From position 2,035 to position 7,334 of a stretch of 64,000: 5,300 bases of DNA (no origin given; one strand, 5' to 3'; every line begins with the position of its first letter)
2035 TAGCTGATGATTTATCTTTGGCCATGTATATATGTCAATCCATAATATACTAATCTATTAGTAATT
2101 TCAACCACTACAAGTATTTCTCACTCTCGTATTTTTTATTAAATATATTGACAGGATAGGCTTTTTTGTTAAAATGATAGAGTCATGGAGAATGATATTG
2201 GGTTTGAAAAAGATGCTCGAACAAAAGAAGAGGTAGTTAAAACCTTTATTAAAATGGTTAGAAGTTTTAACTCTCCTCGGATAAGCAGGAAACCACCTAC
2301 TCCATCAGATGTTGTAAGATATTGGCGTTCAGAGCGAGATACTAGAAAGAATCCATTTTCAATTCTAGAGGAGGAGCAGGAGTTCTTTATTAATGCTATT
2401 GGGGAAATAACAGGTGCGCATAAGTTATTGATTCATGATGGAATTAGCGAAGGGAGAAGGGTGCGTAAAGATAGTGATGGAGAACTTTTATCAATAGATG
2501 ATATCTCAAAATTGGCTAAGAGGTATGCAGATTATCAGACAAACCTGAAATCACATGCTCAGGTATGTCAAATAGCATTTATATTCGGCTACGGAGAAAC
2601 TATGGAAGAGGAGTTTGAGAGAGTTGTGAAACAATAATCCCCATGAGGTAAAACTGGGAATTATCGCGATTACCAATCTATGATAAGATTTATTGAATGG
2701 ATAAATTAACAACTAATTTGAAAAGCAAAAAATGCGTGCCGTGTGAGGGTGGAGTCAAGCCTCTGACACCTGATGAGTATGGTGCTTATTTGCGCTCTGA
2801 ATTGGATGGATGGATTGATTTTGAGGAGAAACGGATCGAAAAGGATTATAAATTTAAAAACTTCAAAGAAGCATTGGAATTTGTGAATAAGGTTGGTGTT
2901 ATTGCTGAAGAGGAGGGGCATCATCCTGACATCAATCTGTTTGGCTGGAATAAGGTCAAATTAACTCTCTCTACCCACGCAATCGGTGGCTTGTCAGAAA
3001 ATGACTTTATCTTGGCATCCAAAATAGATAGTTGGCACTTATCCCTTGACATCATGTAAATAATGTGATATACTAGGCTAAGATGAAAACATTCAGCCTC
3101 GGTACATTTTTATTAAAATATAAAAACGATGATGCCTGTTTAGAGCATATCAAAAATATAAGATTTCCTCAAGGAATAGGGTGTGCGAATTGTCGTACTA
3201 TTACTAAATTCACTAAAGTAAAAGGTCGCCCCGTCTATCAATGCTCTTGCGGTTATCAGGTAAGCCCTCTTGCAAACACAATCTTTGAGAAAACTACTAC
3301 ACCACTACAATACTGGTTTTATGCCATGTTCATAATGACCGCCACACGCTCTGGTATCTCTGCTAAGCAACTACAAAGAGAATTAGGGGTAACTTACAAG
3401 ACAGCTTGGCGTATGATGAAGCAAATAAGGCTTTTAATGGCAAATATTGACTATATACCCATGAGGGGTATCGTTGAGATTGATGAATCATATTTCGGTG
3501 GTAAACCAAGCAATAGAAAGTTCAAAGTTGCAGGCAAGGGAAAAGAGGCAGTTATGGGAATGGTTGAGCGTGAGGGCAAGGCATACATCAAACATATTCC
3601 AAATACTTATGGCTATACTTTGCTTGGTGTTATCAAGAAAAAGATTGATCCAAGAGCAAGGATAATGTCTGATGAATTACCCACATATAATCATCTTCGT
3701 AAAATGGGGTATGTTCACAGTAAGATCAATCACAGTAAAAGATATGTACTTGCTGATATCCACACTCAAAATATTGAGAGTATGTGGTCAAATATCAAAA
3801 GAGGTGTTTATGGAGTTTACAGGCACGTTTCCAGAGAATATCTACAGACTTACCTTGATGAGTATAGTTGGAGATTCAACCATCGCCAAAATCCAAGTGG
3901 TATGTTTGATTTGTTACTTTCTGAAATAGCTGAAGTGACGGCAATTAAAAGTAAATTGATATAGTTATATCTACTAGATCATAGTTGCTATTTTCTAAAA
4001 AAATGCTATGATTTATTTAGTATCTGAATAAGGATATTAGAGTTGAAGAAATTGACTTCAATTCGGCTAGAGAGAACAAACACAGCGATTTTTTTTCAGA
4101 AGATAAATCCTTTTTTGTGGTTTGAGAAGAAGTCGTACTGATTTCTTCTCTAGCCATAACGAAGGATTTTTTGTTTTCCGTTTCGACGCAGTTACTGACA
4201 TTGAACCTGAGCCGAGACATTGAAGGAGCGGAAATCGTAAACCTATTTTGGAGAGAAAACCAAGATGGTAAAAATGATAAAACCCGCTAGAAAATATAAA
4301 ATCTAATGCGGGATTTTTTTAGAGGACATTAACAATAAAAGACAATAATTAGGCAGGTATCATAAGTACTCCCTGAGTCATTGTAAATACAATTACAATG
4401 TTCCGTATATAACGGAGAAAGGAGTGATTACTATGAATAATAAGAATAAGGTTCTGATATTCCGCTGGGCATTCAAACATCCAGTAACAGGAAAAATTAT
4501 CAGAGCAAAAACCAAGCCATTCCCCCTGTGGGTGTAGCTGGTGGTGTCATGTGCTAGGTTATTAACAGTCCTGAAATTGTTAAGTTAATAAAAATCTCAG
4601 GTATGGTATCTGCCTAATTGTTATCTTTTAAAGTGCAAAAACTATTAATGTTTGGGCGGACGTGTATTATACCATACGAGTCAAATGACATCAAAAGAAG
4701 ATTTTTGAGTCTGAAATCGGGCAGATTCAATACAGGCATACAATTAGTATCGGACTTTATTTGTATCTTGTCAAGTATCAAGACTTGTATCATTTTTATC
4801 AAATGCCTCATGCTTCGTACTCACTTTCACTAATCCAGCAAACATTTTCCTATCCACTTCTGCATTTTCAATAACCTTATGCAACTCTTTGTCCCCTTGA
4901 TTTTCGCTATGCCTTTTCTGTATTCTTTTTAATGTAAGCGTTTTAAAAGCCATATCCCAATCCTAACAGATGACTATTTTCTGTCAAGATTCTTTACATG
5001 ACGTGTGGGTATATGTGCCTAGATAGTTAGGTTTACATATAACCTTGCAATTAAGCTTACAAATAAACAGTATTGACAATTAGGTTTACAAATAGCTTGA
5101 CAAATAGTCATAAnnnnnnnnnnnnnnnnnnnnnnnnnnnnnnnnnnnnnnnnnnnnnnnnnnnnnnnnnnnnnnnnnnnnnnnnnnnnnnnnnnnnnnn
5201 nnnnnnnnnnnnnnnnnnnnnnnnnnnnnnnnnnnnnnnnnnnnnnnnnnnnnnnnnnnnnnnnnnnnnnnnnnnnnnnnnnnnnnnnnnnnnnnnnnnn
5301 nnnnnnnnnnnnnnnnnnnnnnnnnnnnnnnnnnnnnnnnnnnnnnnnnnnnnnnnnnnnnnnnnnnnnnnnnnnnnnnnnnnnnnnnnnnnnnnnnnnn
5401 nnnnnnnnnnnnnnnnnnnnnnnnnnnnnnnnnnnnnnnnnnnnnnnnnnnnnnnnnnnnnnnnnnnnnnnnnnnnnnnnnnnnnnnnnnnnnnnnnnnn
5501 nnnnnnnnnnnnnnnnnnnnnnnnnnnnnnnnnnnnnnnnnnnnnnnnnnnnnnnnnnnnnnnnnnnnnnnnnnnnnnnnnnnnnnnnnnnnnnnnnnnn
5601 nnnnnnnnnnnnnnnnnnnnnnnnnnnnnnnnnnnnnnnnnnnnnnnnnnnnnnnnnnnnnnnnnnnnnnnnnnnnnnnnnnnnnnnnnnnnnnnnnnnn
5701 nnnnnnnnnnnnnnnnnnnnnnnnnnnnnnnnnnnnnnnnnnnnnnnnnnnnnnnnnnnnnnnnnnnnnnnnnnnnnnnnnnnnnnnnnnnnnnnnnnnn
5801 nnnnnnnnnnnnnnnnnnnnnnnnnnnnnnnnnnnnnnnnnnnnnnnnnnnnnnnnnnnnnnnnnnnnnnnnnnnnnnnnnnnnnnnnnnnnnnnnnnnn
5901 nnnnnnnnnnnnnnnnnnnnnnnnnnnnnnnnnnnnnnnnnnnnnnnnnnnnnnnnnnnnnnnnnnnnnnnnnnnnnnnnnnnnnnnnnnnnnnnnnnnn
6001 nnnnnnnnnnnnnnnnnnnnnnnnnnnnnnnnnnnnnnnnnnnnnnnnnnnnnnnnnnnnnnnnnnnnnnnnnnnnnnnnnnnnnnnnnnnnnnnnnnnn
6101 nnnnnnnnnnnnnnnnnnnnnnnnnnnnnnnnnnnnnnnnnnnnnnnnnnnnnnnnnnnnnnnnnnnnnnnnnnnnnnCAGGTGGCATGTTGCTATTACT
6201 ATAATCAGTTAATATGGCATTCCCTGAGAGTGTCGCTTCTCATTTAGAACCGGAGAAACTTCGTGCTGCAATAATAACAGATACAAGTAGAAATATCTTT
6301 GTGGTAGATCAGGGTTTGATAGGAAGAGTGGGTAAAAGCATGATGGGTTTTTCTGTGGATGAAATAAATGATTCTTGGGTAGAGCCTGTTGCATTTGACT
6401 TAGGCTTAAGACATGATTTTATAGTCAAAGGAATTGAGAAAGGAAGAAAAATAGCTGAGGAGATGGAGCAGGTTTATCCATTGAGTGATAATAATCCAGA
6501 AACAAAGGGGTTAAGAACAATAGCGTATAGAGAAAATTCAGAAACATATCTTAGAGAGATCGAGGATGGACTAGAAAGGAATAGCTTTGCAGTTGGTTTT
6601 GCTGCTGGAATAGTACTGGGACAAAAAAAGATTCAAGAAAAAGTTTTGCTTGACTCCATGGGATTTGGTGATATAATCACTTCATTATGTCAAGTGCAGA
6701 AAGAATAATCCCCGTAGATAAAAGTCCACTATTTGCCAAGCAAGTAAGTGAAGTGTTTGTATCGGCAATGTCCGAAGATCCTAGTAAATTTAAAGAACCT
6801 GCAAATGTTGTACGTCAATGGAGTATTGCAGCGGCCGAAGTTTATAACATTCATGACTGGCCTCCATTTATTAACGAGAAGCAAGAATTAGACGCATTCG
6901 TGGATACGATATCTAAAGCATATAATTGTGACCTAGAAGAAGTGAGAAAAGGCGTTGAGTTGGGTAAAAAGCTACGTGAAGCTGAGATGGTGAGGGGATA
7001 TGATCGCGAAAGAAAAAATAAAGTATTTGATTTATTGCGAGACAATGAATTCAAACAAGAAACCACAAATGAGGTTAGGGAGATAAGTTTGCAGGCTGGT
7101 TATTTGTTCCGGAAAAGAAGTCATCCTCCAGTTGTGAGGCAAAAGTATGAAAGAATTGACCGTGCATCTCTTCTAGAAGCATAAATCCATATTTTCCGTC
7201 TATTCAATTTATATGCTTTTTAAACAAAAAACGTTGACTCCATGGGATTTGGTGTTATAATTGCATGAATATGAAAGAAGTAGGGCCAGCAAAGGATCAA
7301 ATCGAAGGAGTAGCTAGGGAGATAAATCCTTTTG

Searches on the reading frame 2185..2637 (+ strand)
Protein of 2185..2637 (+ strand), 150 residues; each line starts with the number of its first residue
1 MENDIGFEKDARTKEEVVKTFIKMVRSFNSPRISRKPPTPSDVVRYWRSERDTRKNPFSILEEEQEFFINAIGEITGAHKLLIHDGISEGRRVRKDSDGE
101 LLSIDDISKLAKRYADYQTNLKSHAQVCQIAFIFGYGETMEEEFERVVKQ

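Call 3: search_protein_families(library=pfam, proteins=[window:2185-2637:+], max_evalue=0.1)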
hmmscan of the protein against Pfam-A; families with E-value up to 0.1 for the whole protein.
window:2185-2637:+ (150 aa): 1 family
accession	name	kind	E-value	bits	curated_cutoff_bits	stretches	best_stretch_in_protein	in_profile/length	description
PF16865.10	GST_C_5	-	0.093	13.8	27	0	65-98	3-36/108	Glutathione S-transferase, C-terminal domain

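Call 4: search_protein_families(library=ncbifam, proteins=[window:2185-2637:+], max_evalue=0.1)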
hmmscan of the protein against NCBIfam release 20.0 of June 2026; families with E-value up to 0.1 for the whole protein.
window:2185-2637:+ (150 aa): 0 families

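Call 40: search_protein_families(library=padloc, proteins=[window:2185-2637:+], max_evalue=0.1)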
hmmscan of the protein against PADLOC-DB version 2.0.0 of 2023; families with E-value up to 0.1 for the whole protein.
window:2185-2637:+ (150 aa): 0 families

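Call 41: search_protein_families(library=phrogs, proteins=[window:2185-2637:+], max_evalue=0.1)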
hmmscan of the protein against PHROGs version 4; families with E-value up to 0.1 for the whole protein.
window:2185-2637:+ (150 aa): 1 family
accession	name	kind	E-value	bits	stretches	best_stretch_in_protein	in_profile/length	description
phrog_31091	-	unknown function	0.099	13.9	0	95-124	39-68/79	-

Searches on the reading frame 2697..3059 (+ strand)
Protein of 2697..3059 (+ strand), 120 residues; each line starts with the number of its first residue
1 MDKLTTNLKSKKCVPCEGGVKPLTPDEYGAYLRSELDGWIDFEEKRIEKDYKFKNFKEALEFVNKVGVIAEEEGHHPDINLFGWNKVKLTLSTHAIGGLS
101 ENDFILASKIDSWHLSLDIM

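Call 3: search_protein_families(library=pfam, proteins=[window:2697-3059:+], max_evalue=0.1)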
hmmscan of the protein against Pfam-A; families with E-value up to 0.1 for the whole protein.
window:2697-3059:+ (120 aa): 1 family
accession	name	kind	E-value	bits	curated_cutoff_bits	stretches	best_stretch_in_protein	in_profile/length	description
PF01329.24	Pterin_4a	-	5.9e-31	106.9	26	1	22-112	2-90/91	Pterin 4 alpha carbinolamine dehydratase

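Call 4: search_protein_families(library=ncbifam, proteins=[window:2697-3059:+], max_evalue=0.1)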
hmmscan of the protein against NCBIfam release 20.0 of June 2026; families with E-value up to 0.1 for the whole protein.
window:2697-3059:+ (120 aa): 5 families
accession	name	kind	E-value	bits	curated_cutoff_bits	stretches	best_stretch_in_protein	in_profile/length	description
NF002019.0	PRK00823.1-4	equivalog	4.5e-29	100.9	137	1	6-112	5-110/116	4a-hydroxytetrahydrobiopterin dehydratase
NF002016.0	PRK00823.1-1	equivalog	1.8e-27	95.7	133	1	6-112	2-109/113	4a-hydroxytetrahydrobiopterin dehydratase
NF002017.0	PRK00823.1-2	equivalog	9.5e-24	83.3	80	1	34-112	15-91/94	4a-hydroxytetrahydrobiopterin dehydratase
NF002018.0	PRK00823.1-3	equivalog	2.8e-20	72.2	108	1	33-112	15-94/98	4a-hydroxytetrahydrobiopterin dehydratase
NF002020.0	PRK00823.1-5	equivalog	3.2e-17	62.7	146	1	34-112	25-103/111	4a-hydroxytetrahydrobiopterin dehydratase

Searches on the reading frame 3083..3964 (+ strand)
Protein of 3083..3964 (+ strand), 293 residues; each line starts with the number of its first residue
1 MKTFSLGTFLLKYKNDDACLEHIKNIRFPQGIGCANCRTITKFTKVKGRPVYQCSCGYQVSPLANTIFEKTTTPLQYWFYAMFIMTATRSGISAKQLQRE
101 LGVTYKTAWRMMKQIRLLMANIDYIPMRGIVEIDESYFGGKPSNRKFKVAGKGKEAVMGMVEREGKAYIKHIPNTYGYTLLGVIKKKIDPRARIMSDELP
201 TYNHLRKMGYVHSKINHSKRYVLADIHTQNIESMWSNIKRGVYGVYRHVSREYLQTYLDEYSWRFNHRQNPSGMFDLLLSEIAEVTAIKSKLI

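Call 3: search_protein_families(library=pfam, proteins=[window:3083-3964:+], max_evalue=0.1)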
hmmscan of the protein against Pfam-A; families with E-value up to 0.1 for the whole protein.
window:3083-3964:+ (293 aa): 5 families
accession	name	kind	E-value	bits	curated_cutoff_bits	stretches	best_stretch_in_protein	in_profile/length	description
PF12762.13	DDE_Tnp_IS1595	-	4.3e-37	127.9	27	1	127-266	2-153/153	ISXO2-like transposase domain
PF12760.12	Zn_ribbon_IS1595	-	2.1e-08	34.4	25.4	1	14-59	1-46/46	Transposase zinc-ribbon domain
PF08279.18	HTH_11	-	2.1e-05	24.7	25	1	86-130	10-54/55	HTH domain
PF09397.16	FtsK_gamma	-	0.0043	17.2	30.6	1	89-115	17-43/63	Ftsk gamma domain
PF13542.12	HTH_Tnp_ISL3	-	0.012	15.5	27.4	1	82-115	18-50/51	Helix-turn-helix domain of transposase family ISL3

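Call 4: search_protein_families(library=ncbifam, proteins=[window:3083-3964:+], max_evalue=0.1)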
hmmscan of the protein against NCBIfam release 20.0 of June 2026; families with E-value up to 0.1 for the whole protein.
window:3083-3964:+ (293 aa): 2 families
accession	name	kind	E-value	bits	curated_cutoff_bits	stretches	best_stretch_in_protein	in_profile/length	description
NF033547.1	transpos_IS1595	equivalog_domain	1.1e-60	205.1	75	1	71-268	2-215/215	IS1595 family transposase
NF040595.1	HTH_Cbp1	equivalog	0.047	13.6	140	0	84-141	55-111/135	CRISPR DNA repeat-binding protein Cbp1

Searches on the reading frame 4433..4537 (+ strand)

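Call 91: search_protein_families(library=pfam, proteins=[window:4433-4537:+], max_evalue=1)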
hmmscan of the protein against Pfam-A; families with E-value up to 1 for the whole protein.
window:4433-4537:+ (34 aa): 1 family
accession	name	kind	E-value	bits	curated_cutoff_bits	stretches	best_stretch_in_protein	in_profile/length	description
PF12105.13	SpoU_methylas_C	-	0.082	13.1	25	1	8-31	22-43/54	SpoU, rRNA methylase, C-terminal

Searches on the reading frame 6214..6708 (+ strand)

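Call 3: search_protein_families(library=pfam, proteins=[window:6214-6708:+], max_evalue=0.1)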
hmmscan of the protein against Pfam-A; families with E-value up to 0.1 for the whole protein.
window:6214-6708:+ (164 aa): 0 families

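Call 4: search_protein_families(library=ncbifam, proteins=[window:6214-6708:+], max_evalue=0.1)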
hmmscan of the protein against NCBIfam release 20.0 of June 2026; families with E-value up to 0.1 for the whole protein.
window:6214-6708:+ (164 aa): 1 family
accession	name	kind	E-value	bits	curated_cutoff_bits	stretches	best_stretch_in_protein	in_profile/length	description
NF038151.1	lanthi_synth_III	equivalog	0.097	11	575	0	66-121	297-350/833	class III lanthionine synthetase LanKC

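Call 40: search_protein_families(library=padloc, proteins=[window:6214-6708:+], max_evalue=0.1)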
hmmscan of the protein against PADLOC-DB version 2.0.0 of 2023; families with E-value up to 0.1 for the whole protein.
window:6214-6708:+ (164 aa): 0 families

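Call 41: search_protein_families(library=phrogs, proteins=[window:6214-6708:+], max_evalue=0.1)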
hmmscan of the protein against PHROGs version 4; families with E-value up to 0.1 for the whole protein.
window:6214-6708:+ (164 aa): 0 families

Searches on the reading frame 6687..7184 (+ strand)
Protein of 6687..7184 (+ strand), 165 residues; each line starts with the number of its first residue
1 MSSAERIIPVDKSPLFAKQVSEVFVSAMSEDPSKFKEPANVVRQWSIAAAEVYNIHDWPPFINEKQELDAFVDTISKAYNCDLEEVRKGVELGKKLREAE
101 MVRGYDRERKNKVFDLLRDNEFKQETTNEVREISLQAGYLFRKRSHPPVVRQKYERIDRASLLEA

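Call 3: search_protein_families(library=pfam, proteins=[window:6687-7184:+], max_evalue=0.1)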
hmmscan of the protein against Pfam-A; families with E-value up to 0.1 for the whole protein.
window:6687-7184:+ (165 aa): 1 family
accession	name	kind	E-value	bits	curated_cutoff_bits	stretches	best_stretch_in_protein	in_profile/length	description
PF16878.10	SIX1_SD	-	0.015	16.1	27.4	1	68-142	22-89/113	Transcriptional regulator, SIX1, N-terminal SD domain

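Call 4: search_protein_families(library=ncbifam, proteins=[window:6687-7184:+], max_evalue=0.1)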
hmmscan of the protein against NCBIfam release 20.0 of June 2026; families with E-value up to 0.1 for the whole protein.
window:6687-7184:+ (165 aa): 1 family
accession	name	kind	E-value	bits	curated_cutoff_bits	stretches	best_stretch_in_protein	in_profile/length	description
NF001074.0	PRK00118.2-4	equivalog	0.091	13.1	186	0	107-151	19-63/110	putative DNA-binding protein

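Call 40: search_protein_families(library=padloc, proteins=[window:6687-7184:+], max_evalue=0.1)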
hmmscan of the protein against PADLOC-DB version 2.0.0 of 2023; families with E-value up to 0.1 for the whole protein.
window:6687-7184:+ (165 aa): 0 families

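Call 41: search_protein_families(library=phrogs, proteins=[window:6687-7184:+], max_evalue=0.1)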
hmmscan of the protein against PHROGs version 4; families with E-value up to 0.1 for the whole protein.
window:6687-7184:+ (165 aa): 0 families

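Call 42: find_homologous_proteins(query=A2, max_evalue=0.01)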
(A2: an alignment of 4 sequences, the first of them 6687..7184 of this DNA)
Query A2 (4 sequences) (165 aa, profile of the alignment): 3 proteins with E <= 0.01 among 2540 candidates.
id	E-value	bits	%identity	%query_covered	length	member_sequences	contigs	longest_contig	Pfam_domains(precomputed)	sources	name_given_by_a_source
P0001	1.2e-65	239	29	44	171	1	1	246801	-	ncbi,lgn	-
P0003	1.6e-64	235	100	100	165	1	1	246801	-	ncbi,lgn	-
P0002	5.0e-57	211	26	39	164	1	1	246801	-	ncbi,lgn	-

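Call 46: find_related_loci(query=A2, collection=viral_contigs, flank=5000)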
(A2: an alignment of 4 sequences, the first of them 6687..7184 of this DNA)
Query A2 (165 aa) in viral_contigs; peptide patterns used: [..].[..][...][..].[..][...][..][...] (x = any residue, [..] = any of these).
33 stretches matched a pattern, but none encodes a relative of the query by tblastn (E <= 1e-3).

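Call 49: search_solved_structures(query=A2, max_evalue=10)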
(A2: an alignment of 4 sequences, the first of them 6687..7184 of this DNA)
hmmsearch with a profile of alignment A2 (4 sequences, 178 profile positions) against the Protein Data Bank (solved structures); distinct sequences matched with E-value up to 10: 1.
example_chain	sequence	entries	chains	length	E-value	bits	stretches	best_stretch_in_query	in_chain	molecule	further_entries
1x79_B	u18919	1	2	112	0.52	13.4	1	99-170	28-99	Rab GTPase binding effector protein 1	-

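Call 83: predict_structure(alignment_id=A2)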
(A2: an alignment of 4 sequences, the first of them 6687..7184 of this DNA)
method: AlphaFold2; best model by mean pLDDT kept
length: 165 residues; sequences in the alignment: 4
mean_pLDDT: 76.2   pTM: 0.73
mean pLDDT of the five models: 76.2, 74.4, 73.5, 69.5, 63.9
residues with pLDDT >= 90: 60; 70-90: 58; 50-70: 12; < 50: 35
segments of 3 or more residues with pLDDT < 50: 1-11, 56-59, 146-165
pLDDT, mean of each block of 10 residues (from residue 1): 40 70 90 89 85 58 75 92 94 91 87 92 91 92 55 37 40
secondary structure, 60 per line:
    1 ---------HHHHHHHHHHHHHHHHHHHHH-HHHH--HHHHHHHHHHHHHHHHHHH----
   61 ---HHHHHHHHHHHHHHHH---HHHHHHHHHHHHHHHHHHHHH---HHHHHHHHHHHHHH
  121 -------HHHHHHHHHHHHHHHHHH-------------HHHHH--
elements in order: H10-30 H32-35 H38-56 H64-79 H83-103 H107-120 H128-145 H159-163
